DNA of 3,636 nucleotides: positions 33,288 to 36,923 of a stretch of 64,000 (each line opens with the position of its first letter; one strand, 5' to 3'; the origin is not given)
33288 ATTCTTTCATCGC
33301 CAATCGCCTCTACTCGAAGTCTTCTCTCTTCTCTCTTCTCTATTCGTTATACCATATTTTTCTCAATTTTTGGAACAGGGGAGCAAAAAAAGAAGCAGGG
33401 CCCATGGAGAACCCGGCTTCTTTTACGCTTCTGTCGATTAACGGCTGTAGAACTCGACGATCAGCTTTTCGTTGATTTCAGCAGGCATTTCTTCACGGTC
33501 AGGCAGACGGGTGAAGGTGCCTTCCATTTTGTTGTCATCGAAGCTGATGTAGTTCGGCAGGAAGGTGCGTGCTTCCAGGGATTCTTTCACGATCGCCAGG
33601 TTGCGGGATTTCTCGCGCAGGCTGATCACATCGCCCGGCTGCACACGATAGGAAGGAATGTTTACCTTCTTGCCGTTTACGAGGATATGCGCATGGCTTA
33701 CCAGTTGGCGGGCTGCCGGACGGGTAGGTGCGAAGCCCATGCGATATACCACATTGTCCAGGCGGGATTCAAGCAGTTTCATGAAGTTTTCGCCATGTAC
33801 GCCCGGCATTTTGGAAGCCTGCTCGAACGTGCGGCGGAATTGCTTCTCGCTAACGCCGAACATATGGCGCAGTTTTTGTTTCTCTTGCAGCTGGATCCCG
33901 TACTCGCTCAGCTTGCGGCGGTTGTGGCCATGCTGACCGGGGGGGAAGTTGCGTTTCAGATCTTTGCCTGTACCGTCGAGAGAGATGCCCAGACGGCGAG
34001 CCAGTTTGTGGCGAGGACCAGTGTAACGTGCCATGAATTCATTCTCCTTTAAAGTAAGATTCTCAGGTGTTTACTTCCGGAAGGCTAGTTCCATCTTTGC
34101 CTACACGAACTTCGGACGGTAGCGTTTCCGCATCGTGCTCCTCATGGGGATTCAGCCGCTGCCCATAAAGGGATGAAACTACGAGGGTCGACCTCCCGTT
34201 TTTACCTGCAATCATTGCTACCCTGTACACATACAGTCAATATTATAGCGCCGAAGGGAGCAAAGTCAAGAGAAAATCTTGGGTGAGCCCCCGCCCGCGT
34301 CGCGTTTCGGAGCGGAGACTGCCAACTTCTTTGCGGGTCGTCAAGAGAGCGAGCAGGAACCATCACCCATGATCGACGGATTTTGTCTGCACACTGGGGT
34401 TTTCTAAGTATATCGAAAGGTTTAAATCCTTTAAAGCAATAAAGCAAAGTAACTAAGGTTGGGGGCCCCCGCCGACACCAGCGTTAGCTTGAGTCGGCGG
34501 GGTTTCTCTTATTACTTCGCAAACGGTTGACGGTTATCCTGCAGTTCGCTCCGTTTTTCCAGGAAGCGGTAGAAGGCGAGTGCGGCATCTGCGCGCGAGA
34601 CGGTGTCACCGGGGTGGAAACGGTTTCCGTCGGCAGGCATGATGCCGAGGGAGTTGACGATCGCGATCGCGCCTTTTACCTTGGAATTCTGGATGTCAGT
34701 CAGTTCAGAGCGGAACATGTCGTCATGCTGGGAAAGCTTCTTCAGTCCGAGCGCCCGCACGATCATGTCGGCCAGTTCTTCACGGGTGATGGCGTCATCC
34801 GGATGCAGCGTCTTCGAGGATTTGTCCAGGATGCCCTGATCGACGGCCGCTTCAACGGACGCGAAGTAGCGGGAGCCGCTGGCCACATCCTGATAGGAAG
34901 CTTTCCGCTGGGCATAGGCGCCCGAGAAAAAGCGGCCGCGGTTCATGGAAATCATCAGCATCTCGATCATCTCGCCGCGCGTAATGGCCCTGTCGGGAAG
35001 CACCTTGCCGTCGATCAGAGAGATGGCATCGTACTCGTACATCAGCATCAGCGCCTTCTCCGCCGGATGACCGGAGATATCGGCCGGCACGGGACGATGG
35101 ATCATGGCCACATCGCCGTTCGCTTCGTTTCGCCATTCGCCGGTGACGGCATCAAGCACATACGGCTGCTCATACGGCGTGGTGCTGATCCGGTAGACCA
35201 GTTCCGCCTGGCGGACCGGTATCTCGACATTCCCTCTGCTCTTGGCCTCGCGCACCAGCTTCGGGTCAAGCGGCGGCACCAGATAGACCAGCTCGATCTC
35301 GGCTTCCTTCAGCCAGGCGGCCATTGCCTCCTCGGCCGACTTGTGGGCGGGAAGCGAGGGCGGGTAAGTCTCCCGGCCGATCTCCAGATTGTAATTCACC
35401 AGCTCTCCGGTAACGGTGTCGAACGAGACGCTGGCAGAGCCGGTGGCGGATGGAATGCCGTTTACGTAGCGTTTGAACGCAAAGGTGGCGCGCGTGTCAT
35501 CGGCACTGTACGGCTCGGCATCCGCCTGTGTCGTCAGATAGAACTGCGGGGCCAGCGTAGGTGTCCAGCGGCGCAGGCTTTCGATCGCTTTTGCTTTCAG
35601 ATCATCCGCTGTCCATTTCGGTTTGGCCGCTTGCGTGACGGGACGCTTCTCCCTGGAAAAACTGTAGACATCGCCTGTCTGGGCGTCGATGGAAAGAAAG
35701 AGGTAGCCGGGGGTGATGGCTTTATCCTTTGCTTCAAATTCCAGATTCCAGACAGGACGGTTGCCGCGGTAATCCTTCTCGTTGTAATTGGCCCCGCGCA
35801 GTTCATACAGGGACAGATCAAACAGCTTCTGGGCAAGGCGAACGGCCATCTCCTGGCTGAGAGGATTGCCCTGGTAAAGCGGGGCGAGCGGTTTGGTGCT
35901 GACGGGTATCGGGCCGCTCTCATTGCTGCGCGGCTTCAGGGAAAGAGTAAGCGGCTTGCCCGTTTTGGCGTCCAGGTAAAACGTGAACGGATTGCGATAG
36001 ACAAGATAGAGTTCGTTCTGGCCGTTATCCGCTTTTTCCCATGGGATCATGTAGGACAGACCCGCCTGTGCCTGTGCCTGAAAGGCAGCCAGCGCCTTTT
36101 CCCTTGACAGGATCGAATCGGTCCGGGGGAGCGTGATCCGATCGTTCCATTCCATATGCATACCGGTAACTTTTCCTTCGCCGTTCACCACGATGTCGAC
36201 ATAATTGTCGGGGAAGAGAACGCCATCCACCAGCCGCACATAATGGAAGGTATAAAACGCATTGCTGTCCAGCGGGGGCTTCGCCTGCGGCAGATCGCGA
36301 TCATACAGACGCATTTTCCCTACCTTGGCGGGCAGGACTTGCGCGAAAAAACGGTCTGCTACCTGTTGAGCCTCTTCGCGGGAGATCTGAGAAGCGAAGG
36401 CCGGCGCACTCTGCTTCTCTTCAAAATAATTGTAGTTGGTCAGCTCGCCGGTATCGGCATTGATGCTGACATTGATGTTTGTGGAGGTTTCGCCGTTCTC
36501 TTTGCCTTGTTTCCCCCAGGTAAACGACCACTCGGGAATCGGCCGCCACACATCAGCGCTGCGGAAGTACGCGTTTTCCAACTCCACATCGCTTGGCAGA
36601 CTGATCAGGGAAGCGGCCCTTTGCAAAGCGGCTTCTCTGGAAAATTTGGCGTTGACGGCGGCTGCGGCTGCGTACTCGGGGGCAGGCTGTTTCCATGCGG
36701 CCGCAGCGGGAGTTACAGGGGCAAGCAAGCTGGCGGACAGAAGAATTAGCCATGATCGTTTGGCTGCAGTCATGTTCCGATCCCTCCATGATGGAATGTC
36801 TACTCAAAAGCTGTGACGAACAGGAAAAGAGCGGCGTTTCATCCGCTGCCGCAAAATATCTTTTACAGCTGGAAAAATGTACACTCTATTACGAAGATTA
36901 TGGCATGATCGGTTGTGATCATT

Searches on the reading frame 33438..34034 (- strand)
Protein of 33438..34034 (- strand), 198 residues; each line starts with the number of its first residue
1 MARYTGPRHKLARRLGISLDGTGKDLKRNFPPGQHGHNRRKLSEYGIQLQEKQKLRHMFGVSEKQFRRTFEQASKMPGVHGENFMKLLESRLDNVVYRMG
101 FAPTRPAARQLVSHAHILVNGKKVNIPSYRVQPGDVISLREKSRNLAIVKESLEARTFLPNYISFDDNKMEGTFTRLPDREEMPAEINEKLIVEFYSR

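Call 31: search_protein_families(library=pfam, proteins=[window:33438-34034:-], max_evalue=0.001)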
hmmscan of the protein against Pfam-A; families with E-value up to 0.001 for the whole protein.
window:33438-34034:- (198 aa): 2 families
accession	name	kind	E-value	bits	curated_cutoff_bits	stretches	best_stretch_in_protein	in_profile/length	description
PF00163.24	Ribosomal_S4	-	2.3e-28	99.2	23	1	3-89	1-95/95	Ribosomal protein S4/S9 N-terminal domain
PF01479.30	S4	-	3.5e-22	78.3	22.8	1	91-137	2-48/48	S4 domain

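Call 63: find_encoding_contigs(protein=window:33438-34034:-, flank=3000, max_places=10)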
Protein window:33438-34034:- (198 aa): no gene with exactly this product is on record in the collection.

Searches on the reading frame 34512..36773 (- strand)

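Call 31: search_protein_families(library=pfam, proteins=[window:34512-36773:-], max_evalue=0.001)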
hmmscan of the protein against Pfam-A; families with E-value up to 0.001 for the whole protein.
window:34512-36773:- (753 aa): 3 families
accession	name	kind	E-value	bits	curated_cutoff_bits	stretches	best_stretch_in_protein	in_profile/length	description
PF16244.11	DUF4901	-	1e-30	107.2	27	2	47-204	2-143/148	YcdB, YcdC repeated domain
PF00395.25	SLH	-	1.1e-18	67.4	20.8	1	692-731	3-44/44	S-layer homology domain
PF03413.25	PepSY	-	7.9e-09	36.1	24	0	330-369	21-56/60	Peptidase propeptide and YPEB domain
